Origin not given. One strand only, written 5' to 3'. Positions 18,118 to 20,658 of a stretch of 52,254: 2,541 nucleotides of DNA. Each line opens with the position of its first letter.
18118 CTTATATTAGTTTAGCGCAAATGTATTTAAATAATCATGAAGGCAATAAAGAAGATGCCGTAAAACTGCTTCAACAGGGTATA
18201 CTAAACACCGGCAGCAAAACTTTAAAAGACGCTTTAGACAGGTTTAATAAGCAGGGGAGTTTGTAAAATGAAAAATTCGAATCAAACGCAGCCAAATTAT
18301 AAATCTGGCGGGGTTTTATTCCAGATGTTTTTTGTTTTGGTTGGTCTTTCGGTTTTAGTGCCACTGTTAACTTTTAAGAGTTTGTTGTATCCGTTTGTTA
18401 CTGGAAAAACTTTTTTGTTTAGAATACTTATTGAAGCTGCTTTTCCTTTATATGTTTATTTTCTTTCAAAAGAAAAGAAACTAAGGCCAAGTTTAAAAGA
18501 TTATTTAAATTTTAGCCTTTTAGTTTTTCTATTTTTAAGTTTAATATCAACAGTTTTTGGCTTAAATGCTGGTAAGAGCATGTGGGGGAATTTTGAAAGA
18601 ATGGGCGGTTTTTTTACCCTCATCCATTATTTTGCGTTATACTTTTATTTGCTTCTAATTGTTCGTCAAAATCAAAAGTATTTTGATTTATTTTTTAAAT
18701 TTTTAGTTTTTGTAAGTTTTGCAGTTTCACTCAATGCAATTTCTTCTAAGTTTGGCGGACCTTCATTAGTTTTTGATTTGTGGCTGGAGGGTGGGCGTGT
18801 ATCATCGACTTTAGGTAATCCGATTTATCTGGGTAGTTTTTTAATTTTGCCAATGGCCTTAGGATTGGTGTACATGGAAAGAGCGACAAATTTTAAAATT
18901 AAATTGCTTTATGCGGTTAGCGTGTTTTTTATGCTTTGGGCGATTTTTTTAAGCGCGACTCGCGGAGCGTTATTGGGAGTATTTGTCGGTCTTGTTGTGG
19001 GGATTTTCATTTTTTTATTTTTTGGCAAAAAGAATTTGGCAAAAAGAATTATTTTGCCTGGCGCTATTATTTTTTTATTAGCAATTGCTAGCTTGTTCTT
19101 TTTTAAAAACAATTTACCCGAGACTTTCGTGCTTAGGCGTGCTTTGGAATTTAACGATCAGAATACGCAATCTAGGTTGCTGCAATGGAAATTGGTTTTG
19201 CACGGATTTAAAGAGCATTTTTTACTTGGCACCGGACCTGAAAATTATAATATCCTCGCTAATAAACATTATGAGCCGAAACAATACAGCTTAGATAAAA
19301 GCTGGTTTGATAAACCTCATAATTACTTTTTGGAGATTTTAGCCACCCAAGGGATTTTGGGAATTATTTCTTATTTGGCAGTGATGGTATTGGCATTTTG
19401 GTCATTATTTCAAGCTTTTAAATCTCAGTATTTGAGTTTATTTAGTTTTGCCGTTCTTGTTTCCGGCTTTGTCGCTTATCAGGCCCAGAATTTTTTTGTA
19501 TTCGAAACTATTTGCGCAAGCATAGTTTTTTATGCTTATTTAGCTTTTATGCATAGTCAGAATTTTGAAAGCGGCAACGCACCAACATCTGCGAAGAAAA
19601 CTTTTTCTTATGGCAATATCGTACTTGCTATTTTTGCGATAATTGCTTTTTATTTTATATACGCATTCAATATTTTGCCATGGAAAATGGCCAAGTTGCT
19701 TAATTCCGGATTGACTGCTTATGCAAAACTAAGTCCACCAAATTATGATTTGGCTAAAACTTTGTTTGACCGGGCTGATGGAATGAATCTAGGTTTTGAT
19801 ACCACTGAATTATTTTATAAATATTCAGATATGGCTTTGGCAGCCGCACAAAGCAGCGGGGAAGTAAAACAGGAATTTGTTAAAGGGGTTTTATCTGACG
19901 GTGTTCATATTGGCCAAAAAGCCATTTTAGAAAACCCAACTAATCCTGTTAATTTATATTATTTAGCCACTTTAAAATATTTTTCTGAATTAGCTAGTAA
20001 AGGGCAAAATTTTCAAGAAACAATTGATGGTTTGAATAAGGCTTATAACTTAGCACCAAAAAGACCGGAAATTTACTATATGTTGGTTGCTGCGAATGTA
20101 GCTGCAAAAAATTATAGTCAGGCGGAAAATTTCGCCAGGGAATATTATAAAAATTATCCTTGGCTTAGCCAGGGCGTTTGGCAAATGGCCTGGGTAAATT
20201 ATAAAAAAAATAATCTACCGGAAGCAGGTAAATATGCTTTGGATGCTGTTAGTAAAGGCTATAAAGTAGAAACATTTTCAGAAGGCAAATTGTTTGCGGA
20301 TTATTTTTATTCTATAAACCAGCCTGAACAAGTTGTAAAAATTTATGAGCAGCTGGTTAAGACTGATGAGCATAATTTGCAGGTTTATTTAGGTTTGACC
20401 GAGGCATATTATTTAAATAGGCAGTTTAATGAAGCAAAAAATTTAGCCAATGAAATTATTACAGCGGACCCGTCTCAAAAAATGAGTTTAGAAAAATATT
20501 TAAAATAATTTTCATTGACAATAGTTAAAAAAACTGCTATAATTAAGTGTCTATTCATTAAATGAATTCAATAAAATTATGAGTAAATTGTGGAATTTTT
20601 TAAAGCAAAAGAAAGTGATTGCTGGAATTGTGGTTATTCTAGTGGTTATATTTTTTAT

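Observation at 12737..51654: Surface (S-layer-like) protein followed by about 35 kb of glycosylation genes: candidate protein O-glycosylation system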

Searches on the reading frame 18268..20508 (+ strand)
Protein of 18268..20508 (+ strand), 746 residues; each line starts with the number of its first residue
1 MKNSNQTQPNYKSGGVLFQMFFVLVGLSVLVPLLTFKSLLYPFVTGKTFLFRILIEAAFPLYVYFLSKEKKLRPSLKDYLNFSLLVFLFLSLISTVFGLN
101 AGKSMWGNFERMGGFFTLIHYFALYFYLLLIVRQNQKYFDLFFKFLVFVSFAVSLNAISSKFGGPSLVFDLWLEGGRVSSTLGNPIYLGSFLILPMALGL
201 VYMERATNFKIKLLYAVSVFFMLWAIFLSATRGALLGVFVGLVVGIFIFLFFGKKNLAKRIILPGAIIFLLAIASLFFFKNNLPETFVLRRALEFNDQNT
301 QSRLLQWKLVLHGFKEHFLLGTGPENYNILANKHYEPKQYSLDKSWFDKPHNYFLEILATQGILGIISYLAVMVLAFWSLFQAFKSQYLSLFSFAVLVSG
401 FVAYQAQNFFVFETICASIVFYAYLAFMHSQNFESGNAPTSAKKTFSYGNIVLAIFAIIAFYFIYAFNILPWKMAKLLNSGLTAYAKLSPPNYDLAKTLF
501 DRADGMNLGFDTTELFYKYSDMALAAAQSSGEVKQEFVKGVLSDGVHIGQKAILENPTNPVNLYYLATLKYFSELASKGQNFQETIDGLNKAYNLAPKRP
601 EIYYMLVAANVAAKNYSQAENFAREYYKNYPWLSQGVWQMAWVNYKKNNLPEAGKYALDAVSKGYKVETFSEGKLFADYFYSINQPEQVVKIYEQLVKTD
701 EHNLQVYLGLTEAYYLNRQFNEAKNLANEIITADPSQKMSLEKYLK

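Call 3: search_protein_families(library=pfam, proteins=[window:18268-20508:+], max_evalue=0.01)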
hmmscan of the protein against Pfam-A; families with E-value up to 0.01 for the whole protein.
window:18268-20508:+ (746 aa): 5 families
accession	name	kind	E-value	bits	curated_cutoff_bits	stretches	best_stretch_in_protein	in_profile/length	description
PF04932.20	Wzy_C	-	2e-26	93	31.7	1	218-370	2-149/149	O-Antigen ligase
PF14559.12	TPR_19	-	6.9e-11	42.8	25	1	685-736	6-57/68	Tetratricopeptide repeat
PF13428.12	TPR_14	-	9.9e-07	29.3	23.5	0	600-633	1-34/44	Tetratricopeptide repeat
PF03239.20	FTR1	-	0.00071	19.4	25.3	1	229-314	155-243/284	Iron permease FTR1 family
PF12895.13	ANAPC3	-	0.0049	17.6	27.2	0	555-623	18-79/82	Anaphase-promoting complex, cyclosome, subunit 3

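Call 17: search_solved_structures(query=window:18268-20508:+, max_evalue=1, show_alignments=2)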
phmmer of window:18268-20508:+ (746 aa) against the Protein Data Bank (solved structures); distinct sequences matched with E-value up to 1: 14.
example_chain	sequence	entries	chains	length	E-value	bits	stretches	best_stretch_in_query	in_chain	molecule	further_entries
6w5q_A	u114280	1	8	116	0.0024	19.4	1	583-642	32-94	Peptidoglycan synthase activator LpoP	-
5i9d_A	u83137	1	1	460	0.11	14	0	647-745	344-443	pentatricopeptide repeat protein dPPR-U8A2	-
8c6j_S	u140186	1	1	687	0.12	13.8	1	675-738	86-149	Crooked neck-like protein 1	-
6vfi_B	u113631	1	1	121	0.18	13.3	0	681-737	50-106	O43_dn18B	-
6vfj_B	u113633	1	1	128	0.19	13.2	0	682-742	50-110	I53_dn5B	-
5i9h_A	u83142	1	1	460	0.19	13.1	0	647-745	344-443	pentatricopeptide repeat protein dPPR-U8G2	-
8ump_A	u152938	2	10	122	0.2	13.1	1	535-619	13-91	T33-ml35-redesigned-TPR-domain-fold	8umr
5i9f_A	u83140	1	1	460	0.2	13.1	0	647-745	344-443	pentatricopeptide repeat protein dPPR-U10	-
5mqf_O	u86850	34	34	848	0.21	13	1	675-738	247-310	Crooked neck-like protein 1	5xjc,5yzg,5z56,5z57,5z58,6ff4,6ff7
5i9g_C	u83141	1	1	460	0.22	12.9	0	647-745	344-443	pentatricopeptide repeat protein dPPR-U8C2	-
6vfh_A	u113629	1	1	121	0.24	12.8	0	680-743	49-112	T33_dn10A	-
6v8e_A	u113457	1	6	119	0.34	12.3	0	680-737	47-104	Designed protein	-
1na3_A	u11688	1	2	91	0.45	11.9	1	678-737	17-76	designed protein CTPR2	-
6vl6_A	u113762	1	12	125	0.78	11.1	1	680-742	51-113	T33_dn2A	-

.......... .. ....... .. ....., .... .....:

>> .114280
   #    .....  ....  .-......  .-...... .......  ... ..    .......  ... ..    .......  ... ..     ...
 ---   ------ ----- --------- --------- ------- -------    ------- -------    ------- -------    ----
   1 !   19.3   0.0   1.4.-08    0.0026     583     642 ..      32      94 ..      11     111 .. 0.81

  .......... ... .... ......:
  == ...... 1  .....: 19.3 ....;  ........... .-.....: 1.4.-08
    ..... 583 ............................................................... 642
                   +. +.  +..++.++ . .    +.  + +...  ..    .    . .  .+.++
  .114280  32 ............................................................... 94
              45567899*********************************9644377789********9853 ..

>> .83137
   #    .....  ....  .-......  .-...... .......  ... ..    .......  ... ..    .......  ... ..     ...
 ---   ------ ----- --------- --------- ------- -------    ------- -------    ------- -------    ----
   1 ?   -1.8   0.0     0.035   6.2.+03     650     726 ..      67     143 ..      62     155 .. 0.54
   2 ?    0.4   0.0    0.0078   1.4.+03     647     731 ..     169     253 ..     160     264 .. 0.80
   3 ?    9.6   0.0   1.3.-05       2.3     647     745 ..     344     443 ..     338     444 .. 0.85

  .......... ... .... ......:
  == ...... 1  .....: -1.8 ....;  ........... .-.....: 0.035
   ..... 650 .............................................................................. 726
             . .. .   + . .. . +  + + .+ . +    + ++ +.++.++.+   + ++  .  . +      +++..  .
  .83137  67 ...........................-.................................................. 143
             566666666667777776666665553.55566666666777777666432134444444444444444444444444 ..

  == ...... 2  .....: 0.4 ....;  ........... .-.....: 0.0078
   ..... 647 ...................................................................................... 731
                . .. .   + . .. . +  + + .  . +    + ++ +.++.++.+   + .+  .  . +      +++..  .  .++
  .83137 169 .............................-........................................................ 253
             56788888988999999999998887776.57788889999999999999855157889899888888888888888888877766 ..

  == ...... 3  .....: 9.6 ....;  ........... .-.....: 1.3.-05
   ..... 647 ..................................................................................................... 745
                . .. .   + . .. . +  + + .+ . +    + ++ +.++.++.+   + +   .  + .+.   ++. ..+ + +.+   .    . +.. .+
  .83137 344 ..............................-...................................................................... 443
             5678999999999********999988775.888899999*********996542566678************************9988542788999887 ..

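Call 18: search_protein_families(library=ncbifam, proteins=[window:18268-20508:+], max_evalue=0.01)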
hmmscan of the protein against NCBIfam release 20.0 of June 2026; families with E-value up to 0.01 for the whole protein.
window:18268-20508:+ (746 aa): 5 families
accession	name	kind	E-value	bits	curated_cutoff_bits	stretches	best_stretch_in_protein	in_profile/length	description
TIGR03097.1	PEP_O_lig_1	hypoth_equivalog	2.9e-11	42.9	188.1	1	28-386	21-354/408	putative O-glycosylation ligase, exosortase A system-associated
TIGR00947.1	2A73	equivalog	1.5e-09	37.4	366.4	1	33-382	25-367/425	IctB family putative bicarbonate transporter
TIGR02917.1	PEP_TPR_lipo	equivalog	1.6e-08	33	312.2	2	579-664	206-291/899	XrtA/PEP-CTERM system TPR-repeat protein PrsT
NF040959.1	MamA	equivalog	0.0069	15.8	200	0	577-619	116-158/204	magnetosome protein MamA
TIGR02521.1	type_IV_pilW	equivalog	0.0098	15.5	154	0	577-656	146-225/234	type IV pilus biogenesis/stability protein PilW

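Call 20: find_homologous_proteins(query=window:18268-20508:+)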
Query window:18268-20508:+ (746 aa): 208 proteins with E <= 0.001 among 8000 candidates; the best 120 are listed.
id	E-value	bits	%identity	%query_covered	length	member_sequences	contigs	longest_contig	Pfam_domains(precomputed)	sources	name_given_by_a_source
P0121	0.0e+0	1649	100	100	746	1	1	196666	PF14559.13,PF13428.13,PF04932.21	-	-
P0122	0.0e+0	1422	86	100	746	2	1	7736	PF14559.13,PF13428.13,PF04932.21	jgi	jgi:O-antigen ligase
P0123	2.7e-205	702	47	98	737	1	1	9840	PF14559.13,PF13428.13,PF04932.21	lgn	-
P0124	5.7e-195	668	45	96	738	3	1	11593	PF14559.13,PF13431.13,PF13424.13,PF13432.13,PF13428.13,PF04932.21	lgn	-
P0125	9.8e-179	614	44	99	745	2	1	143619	PF14559.13,PF13431.13,PF13424.13,PF13432.13,PF13428.13,PF04932.21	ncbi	-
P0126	1.2e-174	601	43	98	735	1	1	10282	PF14559.13,PF13431.13,PF13424.13,PF13432.13,PF13428.13,PF13181.13,PF07719.24,PF04932.21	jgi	jgi:O-antigen ligase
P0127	4.8e-135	470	36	97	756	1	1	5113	PF14559.13,PF13431.13,PF13424.13,PF21033.5,PF12569.15,PF13428.13,PF13181.13,PF07719.24,PF04932.21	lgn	-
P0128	5.4e-134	466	35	98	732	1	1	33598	PF14559.13,PF13428.13,PF04932.21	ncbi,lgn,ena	-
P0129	1.0e-133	465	37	97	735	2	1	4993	PF14559.13,PF13431.13,PF23914.2,PF13424.13,PF13432.13,PF13428.13,PF13181.13,PF04932.21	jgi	-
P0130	5.3e-133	463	37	97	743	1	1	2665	PF14559.13,PF13428.13,PF04932.21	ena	-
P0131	2.8e-132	461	37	97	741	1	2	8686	PF13431.13,PF13414.13,PF13176.13,PF13428.13,PF14559.13,PF13371.13,PF13424.13,PF21033.5,PF13432.13,PF13181.13,PF07719.24,PF04932.21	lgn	-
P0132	2.6e-131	457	36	96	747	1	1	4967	PF14559.13,PF13431.13,PF13428.13,PF04932.21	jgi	jgi:O-antigen ligase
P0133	6.1e-131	456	37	97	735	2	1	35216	PF13431.13,PF23914.2,PF13428.13,PF13374.13,PF14559.13,PF00515.35,PF13424.13,PF13432.13,PF09295.17,PF13181.13,PF07719.24,PF04932.21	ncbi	-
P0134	1.0e-130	455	35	95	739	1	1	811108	PF14559.13,PF13428.13,PF04932.21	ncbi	-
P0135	6.7e-130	453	37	97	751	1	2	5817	PF14559.13,PF13431.13,PF23914.2,PF12895.14,PF13424.13,PF12569.15,PF13428.13,PF13181.13,PF07719.24,PF04932.21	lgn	-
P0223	2.4e-104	368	32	97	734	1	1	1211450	PF14559.13,PF04932.21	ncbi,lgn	-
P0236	2.8e-68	249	26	98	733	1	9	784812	PF14559.13,PF13431.13,PF13371.13,PF00515.35,PF12895.14,PF13424.13,PF13176.13,PF13428.13,PF07719.24,PF13174.13,PF04932.21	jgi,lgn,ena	jgi:O-antigen ligase/tetratricopeptide (TPR) repeat protein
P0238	1.5e-65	240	27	99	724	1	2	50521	PF13431.13,PF13414.13,PF13428.13,PF14559.13,PF13371.13,PF00515.35,PF12895.14,PF13424.13,PF21033.5,PF13432.13,PF13181.13,PF07719.24,PF04932.21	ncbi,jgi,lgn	-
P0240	4.5e-65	238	32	80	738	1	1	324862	PF14559.13,PF23914.2,PF21033.5,PF13432.13,PF13428.13,PF14561.13,PF07719.24,PF04932.21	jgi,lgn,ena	-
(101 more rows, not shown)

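Call 32: search_solved_structures(query=A3, max_evalue=10, show_alignments=3)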
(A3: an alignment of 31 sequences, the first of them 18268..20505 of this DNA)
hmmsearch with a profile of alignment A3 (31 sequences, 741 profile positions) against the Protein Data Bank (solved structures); distinct sequences matched with E-value up to 10: 452 (the best 60 are shown).
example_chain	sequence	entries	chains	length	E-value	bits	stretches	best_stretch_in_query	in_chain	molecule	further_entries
9qhb_A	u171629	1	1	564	3.7e-71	243.9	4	566-727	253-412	Engineered tetratricopeptide repeat protein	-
8bu0_A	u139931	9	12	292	5.9e-37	130.8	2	575-730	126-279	Consensus tetratricopeptide repeat protein | Crystal structure of an 8-repeat consensus TPR superhelix with Zinc. | Monomer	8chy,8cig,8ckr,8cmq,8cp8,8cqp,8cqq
9qhc_A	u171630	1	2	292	2.2e-34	122.3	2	575-734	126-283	Engineered tetratricopeptide repeat protein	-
7yeh_B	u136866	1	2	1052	4.1e-31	111.5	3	533-728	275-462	UDP-N-acetylglucosamine--peptide N-acetylglucosaminyltransferase 110 kDa subunit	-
7yea_A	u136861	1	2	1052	6.3e-31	110.9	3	533-728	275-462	UDP-N-acetylglucosamine--peptide N-acetylglucosaminyltransferase 110 kDa subunit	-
7ntf_A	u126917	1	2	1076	1e-30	110.2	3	534-728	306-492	Isoform 1 of UDP-N-acetylglucosamine--peptide N-acetylglucosaminyltransferase 110 kDa subu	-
5i9d_A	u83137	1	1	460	2.5e-27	99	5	601-737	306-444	pentatricopeptide repeat protein dPPR-U8A2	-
5i9h_A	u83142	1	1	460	3.6e-27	98.5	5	602-737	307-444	pentatricopeptide repeat protein dPPR-U8G2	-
1w3b_A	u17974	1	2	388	2.6e-26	95.6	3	531-704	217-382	UDP-N-ACETYLGLUCOSAMINE--PEPTIDE N-ACETYLGLUCOSAMINYLTRANSFERASE 110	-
6eou_A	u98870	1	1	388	4.7e-26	94.8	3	531-704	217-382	UDP-N-acetylglucosamine--peptide N-acetylglucosaminyltransferase 110 kDa subunit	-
8bda_E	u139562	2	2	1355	1.9e-25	92.8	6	546-725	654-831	Intraflagellar transport protein 139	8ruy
5i9g_C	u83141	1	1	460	2.2e-25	92.6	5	601-737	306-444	pentatricopeptide repeat protein dPPR-U8C2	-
8fgw_D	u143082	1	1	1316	9.4e-24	87.2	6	572-723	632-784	Tetratricopeptide repeat protein 21B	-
8bbe_D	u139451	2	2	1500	3.3e-23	85.4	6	572-723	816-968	SNAP-tag,Tetratricopeptide repeat protein 21B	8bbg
7obi_A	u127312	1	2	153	4.1e-21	78.4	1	592-734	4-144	CTPR-rv4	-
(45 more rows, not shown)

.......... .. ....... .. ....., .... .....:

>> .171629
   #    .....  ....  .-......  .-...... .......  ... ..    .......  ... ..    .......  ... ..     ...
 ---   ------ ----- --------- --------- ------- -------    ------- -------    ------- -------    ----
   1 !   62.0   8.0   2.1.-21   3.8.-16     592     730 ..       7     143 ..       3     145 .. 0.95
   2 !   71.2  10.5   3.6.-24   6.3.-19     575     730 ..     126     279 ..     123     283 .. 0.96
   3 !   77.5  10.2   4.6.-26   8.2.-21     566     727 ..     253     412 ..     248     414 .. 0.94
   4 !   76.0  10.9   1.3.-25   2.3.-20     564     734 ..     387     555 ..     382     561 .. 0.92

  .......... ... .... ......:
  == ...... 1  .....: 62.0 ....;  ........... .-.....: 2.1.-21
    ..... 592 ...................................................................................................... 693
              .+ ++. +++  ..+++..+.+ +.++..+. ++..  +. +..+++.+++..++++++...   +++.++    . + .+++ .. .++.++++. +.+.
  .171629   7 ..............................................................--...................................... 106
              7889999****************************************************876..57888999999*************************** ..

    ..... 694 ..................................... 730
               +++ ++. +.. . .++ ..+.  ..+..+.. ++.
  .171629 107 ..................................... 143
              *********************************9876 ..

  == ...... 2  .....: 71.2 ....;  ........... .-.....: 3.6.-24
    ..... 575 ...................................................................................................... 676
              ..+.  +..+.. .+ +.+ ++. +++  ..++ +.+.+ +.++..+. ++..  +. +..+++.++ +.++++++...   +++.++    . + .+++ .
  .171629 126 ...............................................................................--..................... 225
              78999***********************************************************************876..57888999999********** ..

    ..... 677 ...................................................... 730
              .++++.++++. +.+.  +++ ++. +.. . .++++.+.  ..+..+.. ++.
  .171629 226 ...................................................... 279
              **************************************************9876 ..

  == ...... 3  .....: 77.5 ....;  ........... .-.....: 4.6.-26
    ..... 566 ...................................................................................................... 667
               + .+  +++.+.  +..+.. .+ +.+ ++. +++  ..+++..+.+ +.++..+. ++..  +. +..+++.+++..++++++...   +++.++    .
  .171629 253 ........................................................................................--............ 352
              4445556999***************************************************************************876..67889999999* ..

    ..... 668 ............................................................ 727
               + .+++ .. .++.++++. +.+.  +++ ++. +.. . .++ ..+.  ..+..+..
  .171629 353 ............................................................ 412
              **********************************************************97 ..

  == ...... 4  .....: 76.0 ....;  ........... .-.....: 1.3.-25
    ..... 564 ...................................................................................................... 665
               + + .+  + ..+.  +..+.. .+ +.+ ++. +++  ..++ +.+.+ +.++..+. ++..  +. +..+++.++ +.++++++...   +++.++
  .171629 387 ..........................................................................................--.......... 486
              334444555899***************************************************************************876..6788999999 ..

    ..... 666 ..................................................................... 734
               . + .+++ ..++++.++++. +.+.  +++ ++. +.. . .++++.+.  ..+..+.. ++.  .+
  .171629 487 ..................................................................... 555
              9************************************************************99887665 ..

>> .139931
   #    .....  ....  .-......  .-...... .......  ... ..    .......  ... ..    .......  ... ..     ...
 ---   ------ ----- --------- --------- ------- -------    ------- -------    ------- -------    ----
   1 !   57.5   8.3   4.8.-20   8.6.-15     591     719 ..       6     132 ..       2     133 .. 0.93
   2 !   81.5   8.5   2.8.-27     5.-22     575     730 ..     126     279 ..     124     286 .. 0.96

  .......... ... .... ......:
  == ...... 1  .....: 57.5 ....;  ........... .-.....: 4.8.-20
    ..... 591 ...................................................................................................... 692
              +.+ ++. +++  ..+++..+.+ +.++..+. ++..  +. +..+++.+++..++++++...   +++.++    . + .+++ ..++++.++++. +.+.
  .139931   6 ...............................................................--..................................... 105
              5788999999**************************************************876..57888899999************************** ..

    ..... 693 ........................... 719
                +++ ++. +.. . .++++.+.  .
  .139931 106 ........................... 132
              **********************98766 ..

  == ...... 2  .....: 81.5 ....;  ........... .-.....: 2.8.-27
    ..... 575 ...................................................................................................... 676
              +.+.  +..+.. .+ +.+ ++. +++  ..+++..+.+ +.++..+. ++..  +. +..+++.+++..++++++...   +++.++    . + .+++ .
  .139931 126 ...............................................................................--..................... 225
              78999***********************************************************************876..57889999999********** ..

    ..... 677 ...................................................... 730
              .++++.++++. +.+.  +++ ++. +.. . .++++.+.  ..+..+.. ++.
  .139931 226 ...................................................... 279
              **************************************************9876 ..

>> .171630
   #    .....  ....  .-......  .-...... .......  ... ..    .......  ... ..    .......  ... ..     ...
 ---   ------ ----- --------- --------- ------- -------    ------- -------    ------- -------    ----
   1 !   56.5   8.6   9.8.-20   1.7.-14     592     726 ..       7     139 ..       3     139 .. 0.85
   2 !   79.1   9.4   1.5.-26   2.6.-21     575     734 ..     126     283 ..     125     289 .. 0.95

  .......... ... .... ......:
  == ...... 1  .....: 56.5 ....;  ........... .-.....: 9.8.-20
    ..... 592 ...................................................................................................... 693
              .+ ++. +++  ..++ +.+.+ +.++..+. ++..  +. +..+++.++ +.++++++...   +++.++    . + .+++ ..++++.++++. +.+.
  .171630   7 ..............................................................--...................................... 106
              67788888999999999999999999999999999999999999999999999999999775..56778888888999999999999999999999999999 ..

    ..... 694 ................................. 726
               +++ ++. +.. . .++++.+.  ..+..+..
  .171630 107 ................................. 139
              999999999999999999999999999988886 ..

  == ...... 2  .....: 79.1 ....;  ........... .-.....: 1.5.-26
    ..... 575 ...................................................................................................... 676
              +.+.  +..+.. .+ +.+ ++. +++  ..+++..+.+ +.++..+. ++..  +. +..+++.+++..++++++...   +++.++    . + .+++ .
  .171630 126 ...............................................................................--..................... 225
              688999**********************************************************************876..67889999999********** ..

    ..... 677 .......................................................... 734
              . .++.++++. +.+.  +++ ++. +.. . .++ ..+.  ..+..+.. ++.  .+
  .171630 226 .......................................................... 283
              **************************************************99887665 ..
